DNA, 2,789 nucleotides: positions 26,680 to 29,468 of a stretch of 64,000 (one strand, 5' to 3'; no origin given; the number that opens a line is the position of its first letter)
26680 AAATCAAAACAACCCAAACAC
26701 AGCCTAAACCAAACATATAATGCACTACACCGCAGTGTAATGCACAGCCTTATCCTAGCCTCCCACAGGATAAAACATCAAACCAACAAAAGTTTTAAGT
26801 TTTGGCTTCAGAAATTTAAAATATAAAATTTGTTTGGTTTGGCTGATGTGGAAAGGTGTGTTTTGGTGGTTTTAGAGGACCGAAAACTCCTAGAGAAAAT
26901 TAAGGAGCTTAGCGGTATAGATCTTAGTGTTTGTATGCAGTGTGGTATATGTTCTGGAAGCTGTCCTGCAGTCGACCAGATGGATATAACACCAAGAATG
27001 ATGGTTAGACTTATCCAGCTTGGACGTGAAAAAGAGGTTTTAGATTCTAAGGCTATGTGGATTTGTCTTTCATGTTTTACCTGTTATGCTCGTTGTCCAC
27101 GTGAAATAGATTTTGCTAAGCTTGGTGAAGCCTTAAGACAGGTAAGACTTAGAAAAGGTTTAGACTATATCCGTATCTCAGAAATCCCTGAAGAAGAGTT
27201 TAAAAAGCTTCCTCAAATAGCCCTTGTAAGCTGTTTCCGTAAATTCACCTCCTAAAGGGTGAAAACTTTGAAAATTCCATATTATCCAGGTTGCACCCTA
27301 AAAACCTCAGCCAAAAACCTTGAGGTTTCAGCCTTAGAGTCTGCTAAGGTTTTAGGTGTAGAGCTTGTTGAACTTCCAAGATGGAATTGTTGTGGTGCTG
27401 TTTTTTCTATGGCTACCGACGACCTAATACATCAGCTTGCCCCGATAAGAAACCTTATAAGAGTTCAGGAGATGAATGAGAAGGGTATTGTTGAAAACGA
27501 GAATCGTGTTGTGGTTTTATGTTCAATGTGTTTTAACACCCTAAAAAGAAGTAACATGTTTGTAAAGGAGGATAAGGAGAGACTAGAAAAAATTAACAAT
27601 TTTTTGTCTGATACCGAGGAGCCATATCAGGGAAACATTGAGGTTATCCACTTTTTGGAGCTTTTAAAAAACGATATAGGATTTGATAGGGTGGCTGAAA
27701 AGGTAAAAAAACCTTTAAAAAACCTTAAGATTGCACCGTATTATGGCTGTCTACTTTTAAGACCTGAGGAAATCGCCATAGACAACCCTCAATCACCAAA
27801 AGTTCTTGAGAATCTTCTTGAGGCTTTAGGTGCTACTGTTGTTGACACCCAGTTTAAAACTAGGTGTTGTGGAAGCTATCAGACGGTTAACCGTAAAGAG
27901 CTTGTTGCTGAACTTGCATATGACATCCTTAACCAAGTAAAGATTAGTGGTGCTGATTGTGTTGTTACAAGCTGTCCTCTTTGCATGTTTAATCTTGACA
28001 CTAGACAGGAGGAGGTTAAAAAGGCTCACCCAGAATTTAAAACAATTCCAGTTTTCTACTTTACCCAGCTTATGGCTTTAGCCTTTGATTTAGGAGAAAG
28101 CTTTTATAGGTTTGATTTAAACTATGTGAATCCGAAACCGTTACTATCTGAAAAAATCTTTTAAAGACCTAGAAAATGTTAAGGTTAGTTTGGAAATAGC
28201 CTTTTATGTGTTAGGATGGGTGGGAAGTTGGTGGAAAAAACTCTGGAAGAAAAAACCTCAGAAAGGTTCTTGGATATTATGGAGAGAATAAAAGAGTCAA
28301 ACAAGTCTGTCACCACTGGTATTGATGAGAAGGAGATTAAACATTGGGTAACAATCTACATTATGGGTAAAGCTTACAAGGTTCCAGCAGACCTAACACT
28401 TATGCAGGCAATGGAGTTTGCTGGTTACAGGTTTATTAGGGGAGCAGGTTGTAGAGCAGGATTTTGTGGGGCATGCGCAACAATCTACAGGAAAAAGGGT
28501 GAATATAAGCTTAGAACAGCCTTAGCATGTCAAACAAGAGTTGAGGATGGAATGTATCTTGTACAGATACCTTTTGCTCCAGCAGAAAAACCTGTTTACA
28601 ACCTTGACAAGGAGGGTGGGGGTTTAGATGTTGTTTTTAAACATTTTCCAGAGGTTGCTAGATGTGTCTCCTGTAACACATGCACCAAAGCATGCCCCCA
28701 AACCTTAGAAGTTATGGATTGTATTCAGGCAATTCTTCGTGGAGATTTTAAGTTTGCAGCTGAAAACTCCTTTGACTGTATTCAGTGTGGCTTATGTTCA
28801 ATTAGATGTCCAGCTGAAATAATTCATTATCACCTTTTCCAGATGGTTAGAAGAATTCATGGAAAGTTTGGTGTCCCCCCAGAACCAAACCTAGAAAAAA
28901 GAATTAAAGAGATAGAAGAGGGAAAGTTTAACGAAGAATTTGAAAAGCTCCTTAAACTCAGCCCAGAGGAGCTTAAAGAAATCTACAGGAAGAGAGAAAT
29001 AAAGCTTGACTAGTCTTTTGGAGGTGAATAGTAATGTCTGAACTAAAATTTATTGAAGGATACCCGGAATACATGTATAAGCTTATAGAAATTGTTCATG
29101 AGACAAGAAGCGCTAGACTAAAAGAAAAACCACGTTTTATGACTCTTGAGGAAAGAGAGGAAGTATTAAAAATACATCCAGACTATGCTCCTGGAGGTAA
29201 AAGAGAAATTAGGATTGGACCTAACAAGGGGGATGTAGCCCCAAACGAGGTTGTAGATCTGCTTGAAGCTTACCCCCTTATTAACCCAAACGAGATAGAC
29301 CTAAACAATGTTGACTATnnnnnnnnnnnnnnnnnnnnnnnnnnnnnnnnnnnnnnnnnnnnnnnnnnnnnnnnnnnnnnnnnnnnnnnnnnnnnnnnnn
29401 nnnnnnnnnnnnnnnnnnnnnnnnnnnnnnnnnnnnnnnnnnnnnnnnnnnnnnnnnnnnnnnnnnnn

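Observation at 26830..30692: Second hdrC-hdrB locus fused into a four-gene cluster with SdhB-like and SdhA-like genes (split thiol:fumarate-reductase-like arrangement)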

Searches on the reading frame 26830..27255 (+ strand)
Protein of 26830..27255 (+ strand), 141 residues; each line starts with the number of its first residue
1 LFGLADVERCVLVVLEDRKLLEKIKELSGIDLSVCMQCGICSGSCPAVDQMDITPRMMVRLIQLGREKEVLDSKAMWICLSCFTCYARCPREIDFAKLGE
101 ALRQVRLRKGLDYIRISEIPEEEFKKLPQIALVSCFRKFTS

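Call 3: search_protein_families(library=pfam, proteins=[window:26830-27255:+], max_evalue=0.01)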
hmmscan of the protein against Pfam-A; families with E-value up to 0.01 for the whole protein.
window:26830-27255:+ (141 aa): 8 families
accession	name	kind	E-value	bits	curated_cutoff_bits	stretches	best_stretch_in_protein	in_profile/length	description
PF13534.11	Fer4_17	-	1.4e-10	42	22.2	1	35-94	2-61/61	4Fe-4S dicluster domain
PF13183.11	Fer4_8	-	3.2e-10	40.9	27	1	32-93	2-68/68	4Fe-4S dicluster domain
PF13237.11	Fer4_10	-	2.9e-07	30.7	25.5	1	30-90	4-53/53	4Fe-4S dicluster domain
PF13187.11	Fer4_9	-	1e-06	29.1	27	1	35-92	2-50/52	4Fe-4S dicluster domain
PF12838.12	Fer4_7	-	0.00017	22.4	27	1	35-92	2-51/52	4Fe-4S dicluster domain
PF12797.12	Fer4_2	-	0.00047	20.4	24.5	1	30-47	5-22/22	4Fe-4S binding domain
PF13484.11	Fer4_16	-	0.00075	20.7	30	0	34-46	52-64/66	4Fe-4S double cluster binding domain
PF14697.11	Fer4_21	-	0.003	18.1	35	0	30-90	3-52/59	4Fe-4S dicluster domain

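Call 4: search_protein_families(library=ncbifam, proteins=[window:26830-27255:+], max_evalue=0.01)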
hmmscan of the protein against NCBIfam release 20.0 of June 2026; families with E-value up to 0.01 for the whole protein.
window:26830-27255:+ (141 aa): 38 families (the best 25 are shown)
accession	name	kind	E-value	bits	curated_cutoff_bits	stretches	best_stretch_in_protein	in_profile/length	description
TIGR03290.1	CoB_CoM_SS_C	equivalog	2.1e-22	79.6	160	1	33-111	2-80/144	CoB--CoM heterodisulfide reductase subunit C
NF041779.1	hetero_SS_HdrC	equivalog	1.5e-19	70.3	350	1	24-117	22-114/198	ferredoxin:CoB-CoM heterodisulfide reductase subunit HdrC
NF041890.1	hdrC_Methbact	equivalog_domain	1.6e-19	70.3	270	1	18-117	14-112/192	ferredoxin:CoB-CoM heterodisulfide reductase subunit HdrC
NF038018.1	qmoC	equivalog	4.9e-13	49.3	300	1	19-109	4-94/360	quinone-interacting membrane-bound oxidoreductase complex subunit QmoC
NF004898.0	PRK06259.1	equivalog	1e-07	30.9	385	1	22-112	125-222/488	fumarate reductase (CoM/CoB) subunit TfrB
NF009226.0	PRK12576.1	equivalog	1.3e-06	28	344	1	32-104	153-235/317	succinate dehydrogenase/fumarate reductase iron-sulfur subunit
NF008369.0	PRK11168.1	equivalog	1.3e-06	27.5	278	1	30-115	8-96/401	anaerobic glycerol-3-phosphate dehydrogenase subunit C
NF007204.0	PRK09625.1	equivalog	1.7e-06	28.1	125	1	12-47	68-103/133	pyruvate flavodoxin oxidoreductase subunit delta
NF004616.0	PRK05950.1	subfamily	2.1e-06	27.1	228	1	31-107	145-234/238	succinate dehydrogenase iron-sulfur subunit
TIGR00384.1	dhsB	subfamily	2.5e-06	27.1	88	1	30-96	137-215/222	succinate dehydrogenase and fumarate reductase iron-sulfur protein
NF058577.1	FdxA_fam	equivalog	6.8e-06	26.2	65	0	29-47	32-50/52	4Fe-4S ferredoxin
TIGR01945.1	rnfC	subfamily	7.2e-06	24.8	245.95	1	23-96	353-421/435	RnfABCDGE type electron transport complex subunit C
TIGR02179.1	PorD_KorD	subfamily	1.1e-05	25.5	60.05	1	9-47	32-69/78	2-oxoacid:acceptor oxidoreductase, delta subunit, pyruvate/2-ketoisovalerate family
NF008434.0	PRK11274.1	equivalog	3.2e-05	23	333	1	32-105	22-101/409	glycolate oxidase subunit GlcF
NF040612.1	F420_dehyd_FpoI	exception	4.2e-05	23.4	180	1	17-92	26-97/135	F420H2 dehydrogenase subunit FpoI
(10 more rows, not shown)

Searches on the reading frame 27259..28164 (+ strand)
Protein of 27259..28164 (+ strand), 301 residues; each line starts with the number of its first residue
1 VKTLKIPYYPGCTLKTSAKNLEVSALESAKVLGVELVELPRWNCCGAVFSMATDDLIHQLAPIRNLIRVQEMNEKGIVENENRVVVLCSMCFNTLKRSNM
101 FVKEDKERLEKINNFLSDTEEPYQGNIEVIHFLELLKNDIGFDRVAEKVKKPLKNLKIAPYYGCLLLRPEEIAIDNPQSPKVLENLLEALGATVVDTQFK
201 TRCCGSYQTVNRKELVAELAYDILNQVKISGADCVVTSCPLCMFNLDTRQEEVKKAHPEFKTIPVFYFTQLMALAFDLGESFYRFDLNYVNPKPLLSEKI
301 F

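Call 3: search_protein_families(library=pfam, proteins=[window:27259-28164:+], max_evalue=0.01)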
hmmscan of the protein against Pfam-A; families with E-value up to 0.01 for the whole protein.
window:27259-28164:+ (301 aa): 1 family
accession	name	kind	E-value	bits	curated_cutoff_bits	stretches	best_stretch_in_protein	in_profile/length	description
PF02754.22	CCG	-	1.5e-21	76.8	20.6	2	160-247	3-85/85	Cysteine-rich domain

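Call 4: search_protein_families(library=ncbifam, proteins=[window:27259-28164:+], max_evalue=0.01)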
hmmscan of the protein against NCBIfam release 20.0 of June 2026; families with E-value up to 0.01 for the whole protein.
window:27259-28164:+ (301 aa): 8 families
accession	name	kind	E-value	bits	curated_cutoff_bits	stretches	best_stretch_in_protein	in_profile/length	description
TIGR03288.1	CoB_CoM_SS_B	equivalog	6.2e-54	183.2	345.15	1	6-297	2-288/290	CoB--CoM heterodisulfide reductase subunit B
NF042965.1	MFR_anch_SdhE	equivalog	1.8e-51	175.4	500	1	7-290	4-276/282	8-methylmenaquinol:fumarate reductase membrane anchor subunit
NF041780.1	hetero_SS_HdrB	equivalog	8.8e-21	74.5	450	1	30-276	30-281/304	ferredoxin:CoB-CoM heterodisulfide reductase subunit HdrB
NF045670.1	quin_L_LdhH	equivalog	1.4e-13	50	800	1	3-248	466-687/706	L-lactate dehydrogenase (quinone) large subunit LdhH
NF004898.0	PRK06259.1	equivalog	5.4e-12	45.1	385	1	4-265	262-477/488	fumarate reductase (CoM/CoB) subunit TfrB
NF008434.0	PRK11274.1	equivalog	2.4e-07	30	333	1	10-250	174-392/409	glycolate oxidase subunit GlcF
NF008369.0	PRK11168.1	equivalog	1.2e-06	27.7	278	1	5-258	168-391/401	anaerobic glycerol-3-phosphate dehydrogenase subunit C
NF045663.1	diclust_near_Sec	equivalog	0.00016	20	530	0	180-254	435-511/759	pyridine nucleotide-disulfide oxidoreductase/dicluster-binding protein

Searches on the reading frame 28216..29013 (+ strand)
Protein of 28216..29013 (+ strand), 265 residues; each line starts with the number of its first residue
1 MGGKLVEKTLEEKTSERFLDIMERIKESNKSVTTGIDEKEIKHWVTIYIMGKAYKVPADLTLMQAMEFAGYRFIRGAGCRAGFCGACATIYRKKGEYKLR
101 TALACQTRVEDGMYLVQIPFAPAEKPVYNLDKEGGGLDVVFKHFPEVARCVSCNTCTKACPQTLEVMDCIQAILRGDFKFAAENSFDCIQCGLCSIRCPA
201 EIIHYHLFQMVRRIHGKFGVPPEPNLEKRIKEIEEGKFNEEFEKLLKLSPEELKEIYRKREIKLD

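Call 3: search_protein_families(library=pfam, proteins=[window:28216-29013:+], max_evalue=0.01)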
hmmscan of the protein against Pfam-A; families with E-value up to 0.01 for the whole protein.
window:28216-29013:+ (265 aa): 12 families
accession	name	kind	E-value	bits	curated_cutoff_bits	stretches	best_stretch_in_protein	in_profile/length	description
PF13187.11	Fer4_9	-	1.4e-08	35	27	1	149-202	1-51/52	4Fe-4S dicluster domain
PF13237.11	Fer4_10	-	8e-06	26.1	25.5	2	148-199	7-53/53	4Fe-4S dicluster domain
PF12838.12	Fer4_7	-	1.1e-05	26.2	27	1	149-201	1-51/52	4Fe-4S dicluster domain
PF14697.11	Fer4_21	-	1.4e-05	25.5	35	1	148-203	6-57/59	4Fe-4S dicluster domain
PF00037.32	Fer4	-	1.5e-05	25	21.1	1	187-203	7-23/24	4Fe-4S binding domain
PF13534.11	Fer4_17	-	1.8e-05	25.6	22.2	1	183-202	41-60/61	4Fe-4S dicluster domain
PF00111.32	Fer2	-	2.3e-05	24.7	21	1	52-109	6-76/77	2Fe-2S iron-sulfur cluster binding domain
PF13510.11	Fer2_4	-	8e-05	23.1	22.8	1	45-114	4-76/82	2Fe-2S iron-sulfur cluster binding domain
PF13183.11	Fer4_8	-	0.00012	22.9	27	1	146-202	1-68/68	4Fe-4S dicluster domain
PF12797.12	Fer4_2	-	0.0015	18.8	24.5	1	147-161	7-21/22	4Fe-4S binding domain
PF13484.11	Fer4_16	-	0.0051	18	30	0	188-209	2-22/66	4Fe-4S double cluster binding domain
PF14691.11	Fer4_20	-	0.0071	16.6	25.8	0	146-199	20-76/113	Dihydroprymidine dehydrogenase domain II, 4Fe-4S cluster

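Call 4: search_protein_families(library=ncbifam, proteins=[window:28216-29013:+], max_evalue=0.01)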
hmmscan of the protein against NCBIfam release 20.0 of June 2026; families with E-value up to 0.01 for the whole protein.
window:28216-29013:+ (265 aa): 31 families (the best 25 are shown)
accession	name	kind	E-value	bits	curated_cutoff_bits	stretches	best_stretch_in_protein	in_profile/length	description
TIGR01945.1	rnfC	subfamily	6.6e-11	41.4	245.95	1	147-210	362-426/435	RnfABCDGE type electron transport complex subunit C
TIGR00314.1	cdhA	equivalog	1.4e-08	33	781.3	1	146-203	397-454/784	CO dehydrogenase/acetyl-CoA synthase complex subunit alpha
NF003454.1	PRK05035.1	equivalog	2.8e-07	29.4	345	1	145-203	364-423/556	electron transport complex subunit RsxC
TIGR01971.1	NuoI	subfamily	3.2e-07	30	113.05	1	142-204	36-99/121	NADH-quinone oxidoreductase, chain I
NF004898.0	PRK06259.1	equivalog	5.6e-07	28.6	385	1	52-115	19-82/488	fumarate reductase (CoM/CoB) subunit TfrB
NF042909.1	FMH_DH_FwdF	exception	1.1e-06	28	375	1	148-206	15-75/336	tungsten-dependent formylmethanofuran dehydrogenase subunit FwdF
NF010590.0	PRK13984.1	equivalog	9.2e-06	24.1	946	1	145-181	187-223/611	putative oxidoreductase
TIGR02512.1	FeFe_hydrog_A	subfamily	9.3e-06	24.7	405.95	1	147-204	6-68/375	[FeFe] hydrogenase, group A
TIGR00384.1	dhsB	subfamily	1.1e-05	25.1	88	0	77-117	47-81/222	succinate dehydrogenase and fumarate reductase iron-sulfur protein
NF007964.0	PRK10684.1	equivalog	1.2e-05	24.4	383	1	35-103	242-307/333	NADH oxidoreductase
NF004536.0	PRK05888.1-1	equivalog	2.1e-05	24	212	1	148-204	58-115/180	NADH-quinone oxidoreductase subunit NuoI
NF041890.1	hdrC_Methbact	equivalog_domain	5.3e-05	22.9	270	1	177-214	19-58/192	ferredoxin:CoB-CoM heterodisulfide reductase subunit HdrC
NF006183.0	PRK08318.1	equivalog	8e-05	21.6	335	1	137-206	329-398/422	NAD-dependent dihydropyrimidine dehydrogenase subunit PreA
NF040763.1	FeFe_hydrog_A6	exception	8.1e-05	21.2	765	1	147-204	144-206/571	NADH-dependent [FeFe] hydrogenase, group A6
TIGR03294.1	FrhG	equivalog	0.00015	21.6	245.5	1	132-202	159-219/228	coenzyme F420 hydrogenase subunit gamma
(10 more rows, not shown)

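Call 13: search_solved_structures(query=window:28216-29013:+, max_evalue=0.01, show_alignments=2)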
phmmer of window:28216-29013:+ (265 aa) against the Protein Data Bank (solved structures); distinct sequences matched with E-value up to 0.01: 104 (the best 60 are shown).
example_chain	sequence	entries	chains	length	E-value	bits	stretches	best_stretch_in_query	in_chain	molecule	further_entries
8vd6_A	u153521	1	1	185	1e-10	44.3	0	225-263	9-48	CAP REPEAT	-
8ahx_C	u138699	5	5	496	9.6e-09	37.8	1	146-238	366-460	Ion-translocating oxidoreductase complex subunit C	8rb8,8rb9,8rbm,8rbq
7bkb_K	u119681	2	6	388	4.1e-07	32.5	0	147-205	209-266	Formylmethanofuran dehydrogenase, subunit F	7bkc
9sfi_T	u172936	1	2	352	2.3e-06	30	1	148-204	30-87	4Fe-4S ferredoxin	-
7zc6_C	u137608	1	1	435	5.7e-06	28.7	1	144-212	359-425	RnfC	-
9c0q_A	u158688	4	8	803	1.1e-05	27.8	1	147-202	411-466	Acetyl-CoA decarbonylase/synthase complex subunit alpha 2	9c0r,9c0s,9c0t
3cf4_A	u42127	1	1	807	1.6e-05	27.2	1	147-209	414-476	Acetyl-CoA decarboxylase/synthase alpha subunit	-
9eri_C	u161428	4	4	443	3.2e-05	26.3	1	148-202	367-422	Na(+)-translocating ferredoxin:NAD(+) oxidoreductase complex subunit C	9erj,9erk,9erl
7p7k_I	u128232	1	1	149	4.4e-05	25.8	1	124-204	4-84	NADH-quinone oxidoreductase subunit I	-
7awt_I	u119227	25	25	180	4.5e-05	25.8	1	124-204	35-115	NADH-quinone oxidoreductase subunit I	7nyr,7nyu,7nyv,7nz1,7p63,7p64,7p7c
7p61_I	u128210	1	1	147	5.7e-05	25.5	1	124-204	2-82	NADH-quinone oxidoreductase subunit I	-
9sfi_E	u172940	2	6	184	0.0001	24.6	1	143-228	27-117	H(2)/formate:CoB-CoM heterodisulfide,ferredoxin reductase subunit C2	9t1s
7p69_I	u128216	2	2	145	0.00014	24.1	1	143-204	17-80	NADH-quinone oxidoreductase subunit I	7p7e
7bkb_L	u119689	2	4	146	0.00016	24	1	133-204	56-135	Formylmethanofuran dehydrogenase, subunit G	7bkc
31ox_C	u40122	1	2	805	0.00017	23.9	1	147-205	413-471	Acetyl-CoA decarbonylase/synthase complex subunit alpha 2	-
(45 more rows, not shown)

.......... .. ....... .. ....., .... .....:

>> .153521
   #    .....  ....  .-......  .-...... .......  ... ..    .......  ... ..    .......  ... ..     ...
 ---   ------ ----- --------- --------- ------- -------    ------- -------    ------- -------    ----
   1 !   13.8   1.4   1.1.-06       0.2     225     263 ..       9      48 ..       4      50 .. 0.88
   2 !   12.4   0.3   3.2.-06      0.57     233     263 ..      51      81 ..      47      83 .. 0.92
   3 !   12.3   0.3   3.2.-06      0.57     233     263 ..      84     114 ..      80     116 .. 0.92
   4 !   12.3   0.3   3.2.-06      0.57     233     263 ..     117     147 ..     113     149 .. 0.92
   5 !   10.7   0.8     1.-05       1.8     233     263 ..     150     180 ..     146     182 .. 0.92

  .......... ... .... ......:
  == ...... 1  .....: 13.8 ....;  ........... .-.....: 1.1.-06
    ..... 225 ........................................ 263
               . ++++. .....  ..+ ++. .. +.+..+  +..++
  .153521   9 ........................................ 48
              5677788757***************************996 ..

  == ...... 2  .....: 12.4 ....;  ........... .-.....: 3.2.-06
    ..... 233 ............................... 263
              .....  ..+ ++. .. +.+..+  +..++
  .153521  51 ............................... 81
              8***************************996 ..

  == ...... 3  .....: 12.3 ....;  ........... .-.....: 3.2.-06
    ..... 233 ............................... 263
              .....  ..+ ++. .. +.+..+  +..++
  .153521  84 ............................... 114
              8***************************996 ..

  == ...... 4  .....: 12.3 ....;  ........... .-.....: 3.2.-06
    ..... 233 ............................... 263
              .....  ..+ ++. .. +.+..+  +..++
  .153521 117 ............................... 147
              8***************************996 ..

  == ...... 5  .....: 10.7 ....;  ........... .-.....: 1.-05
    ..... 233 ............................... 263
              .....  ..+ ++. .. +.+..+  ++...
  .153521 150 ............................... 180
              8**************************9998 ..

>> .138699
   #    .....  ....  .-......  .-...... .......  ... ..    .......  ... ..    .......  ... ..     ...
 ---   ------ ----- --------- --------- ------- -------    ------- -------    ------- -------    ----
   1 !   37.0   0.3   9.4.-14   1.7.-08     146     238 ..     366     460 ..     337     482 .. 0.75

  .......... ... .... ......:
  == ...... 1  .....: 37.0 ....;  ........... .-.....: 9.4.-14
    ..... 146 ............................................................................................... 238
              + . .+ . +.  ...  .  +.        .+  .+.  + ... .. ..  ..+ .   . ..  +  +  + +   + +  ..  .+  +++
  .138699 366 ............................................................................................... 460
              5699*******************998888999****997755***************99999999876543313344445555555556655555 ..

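Call 51: search_solved_structures(query=A2, max_evalue=0.01, show_alignments=0)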
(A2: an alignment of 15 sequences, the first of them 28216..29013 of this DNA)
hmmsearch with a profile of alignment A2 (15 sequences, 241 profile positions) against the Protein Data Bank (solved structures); distinct sequences matched with E-value up to 0.01: 147 (the best 60 are shown).
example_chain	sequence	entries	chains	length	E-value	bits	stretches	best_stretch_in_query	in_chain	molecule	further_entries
9sfi_T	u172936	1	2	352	6.3e-12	48.2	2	125-182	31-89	4Fe-4S ferredoxin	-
8ahx_C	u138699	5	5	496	2.1e-10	43.2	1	124-218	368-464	Ion-translocating oxidoreductase complex subunit C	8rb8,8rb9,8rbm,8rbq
9c0q_A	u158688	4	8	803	1.2e-09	40.7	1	123-183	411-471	Acetyl-CoA decarbonylase/synthase complex subunit alpha 2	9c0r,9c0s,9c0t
3cf4_A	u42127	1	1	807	7.4e-09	38.1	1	123-184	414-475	Acetyl-CoA decarboxylase/synthase alpha subunit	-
31ox_C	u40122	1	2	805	4.8e-08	35.5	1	123-185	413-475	Acetyl-CoA decarbonylase/synthase complex subunit alpha 2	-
6hum_I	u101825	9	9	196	2.1e-07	33.4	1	118-178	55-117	NAD(P)H-quinone oxidoreductase subunit I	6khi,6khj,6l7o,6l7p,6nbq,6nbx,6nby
7eu3_I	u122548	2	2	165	3.8e-07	32.5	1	119-178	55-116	NAD(P)H-quinone oxidoreductase subunit I, chloroplastic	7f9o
8riu_A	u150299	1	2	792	4.5e-07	32.3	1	120-184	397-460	Acetyl-CoA decarbonylase/synthase complex subunit alpha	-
9sfi_E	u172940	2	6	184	4.9e-07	32.1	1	123-212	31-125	H(2)/formate:CoB-CoM heterodisulfide,ferredoxin reductase subunit C2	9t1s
7bkb_K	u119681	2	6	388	8.2e-07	31.4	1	125-177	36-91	Formylmethanofuran dehydrogenase, subunit F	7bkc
7zc6_C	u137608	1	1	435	1.1e-06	31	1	122-177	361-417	RnfC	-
8iuf_S8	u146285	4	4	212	1.5e-06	30.6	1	87-198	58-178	NDUFS8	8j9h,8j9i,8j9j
9ygv_C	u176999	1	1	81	1.9e-06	30.2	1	125-188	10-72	Photosystem I iron-sulfur center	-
9sfi_O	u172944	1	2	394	2.1e-06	30.1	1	124-190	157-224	Ferredoxin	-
8rvu_c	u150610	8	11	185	2.2e-06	30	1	124-197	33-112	H(2):CoB-CoM heterodisulfide,ferredoxin reductase subunit C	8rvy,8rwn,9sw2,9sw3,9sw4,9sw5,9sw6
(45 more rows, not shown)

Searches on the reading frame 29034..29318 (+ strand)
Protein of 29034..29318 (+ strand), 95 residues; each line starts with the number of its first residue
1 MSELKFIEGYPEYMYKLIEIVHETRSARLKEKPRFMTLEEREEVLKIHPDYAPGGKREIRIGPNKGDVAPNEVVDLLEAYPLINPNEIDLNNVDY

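Call 76: search_protein_representatives(protein=window:29034-29318:+)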
Query: 95 residues. Proteins with E-value up to 0.001 (for the whole library): 291; up to 1e-10: 71; up to 1e-30: 0. The best 150 are listed.
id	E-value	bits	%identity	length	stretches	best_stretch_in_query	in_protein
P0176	4.0e-29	116.8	64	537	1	2-91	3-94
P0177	2.7e-26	107.8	63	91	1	14-95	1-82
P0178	1.6e-23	98.9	67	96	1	1-70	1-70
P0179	1.3e-21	92.7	52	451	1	1-95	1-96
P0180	1.7e-21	92.4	69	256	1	25-95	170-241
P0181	1.2e-20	89.7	59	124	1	1-85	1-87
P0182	1.5e-20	89.3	55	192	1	4-95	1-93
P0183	8.9e-20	86.9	50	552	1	2-95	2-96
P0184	2.1e-19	85.6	45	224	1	4-95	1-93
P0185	3.7e-19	84.9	48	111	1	7-95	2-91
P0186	6.1e-18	81.0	52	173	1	5-95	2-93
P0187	2.5e-16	75.8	46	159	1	4-95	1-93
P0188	3.2e-16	75.5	52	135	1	9-93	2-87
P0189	7.6e-16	74.3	47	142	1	9-95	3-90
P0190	1.2e-15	73.6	48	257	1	9-93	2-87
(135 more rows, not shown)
